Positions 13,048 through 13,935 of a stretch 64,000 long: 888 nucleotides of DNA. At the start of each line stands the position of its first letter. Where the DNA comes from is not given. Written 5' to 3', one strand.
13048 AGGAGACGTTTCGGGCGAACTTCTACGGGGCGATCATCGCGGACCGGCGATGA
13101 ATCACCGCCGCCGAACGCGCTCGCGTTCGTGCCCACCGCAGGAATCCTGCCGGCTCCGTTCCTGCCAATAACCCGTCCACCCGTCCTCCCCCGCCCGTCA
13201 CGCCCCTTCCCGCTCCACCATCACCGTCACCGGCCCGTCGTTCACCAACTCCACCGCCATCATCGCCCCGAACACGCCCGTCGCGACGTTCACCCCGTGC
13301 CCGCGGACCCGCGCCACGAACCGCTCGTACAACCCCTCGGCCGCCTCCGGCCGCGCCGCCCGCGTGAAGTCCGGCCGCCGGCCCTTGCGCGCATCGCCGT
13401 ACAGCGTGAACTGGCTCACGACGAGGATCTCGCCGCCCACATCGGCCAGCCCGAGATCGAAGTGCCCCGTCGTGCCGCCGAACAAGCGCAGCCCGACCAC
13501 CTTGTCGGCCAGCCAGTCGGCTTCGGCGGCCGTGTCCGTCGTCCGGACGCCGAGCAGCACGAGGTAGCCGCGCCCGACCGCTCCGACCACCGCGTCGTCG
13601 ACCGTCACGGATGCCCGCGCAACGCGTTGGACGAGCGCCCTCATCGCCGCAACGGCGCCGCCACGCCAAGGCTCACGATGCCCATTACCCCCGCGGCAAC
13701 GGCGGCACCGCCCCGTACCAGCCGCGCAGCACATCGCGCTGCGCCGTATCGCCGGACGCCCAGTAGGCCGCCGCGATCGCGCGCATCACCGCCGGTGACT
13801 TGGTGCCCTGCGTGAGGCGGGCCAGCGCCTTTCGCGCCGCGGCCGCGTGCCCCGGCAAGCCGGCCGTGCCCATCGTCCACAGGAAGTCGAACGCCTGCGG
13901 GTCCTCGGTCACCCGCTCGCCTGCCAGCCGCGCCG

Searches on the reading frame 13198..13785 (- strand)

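Call 65: search_protein_families(library=pfam, proteins=[window:13198-13785:-], max_evalue=0.0001)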
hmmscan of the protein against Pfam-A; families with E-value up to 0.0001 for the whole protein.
window:13198-13785:- (195 aa): 1 family
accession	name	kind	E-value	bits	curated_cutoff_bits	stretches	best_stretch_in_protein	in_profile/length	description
PF02580.21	Tyr_Deacylase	-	5e-55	186.2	25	1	49-191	1-144/144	D-Tyr-tRNA(Tyr) deacylase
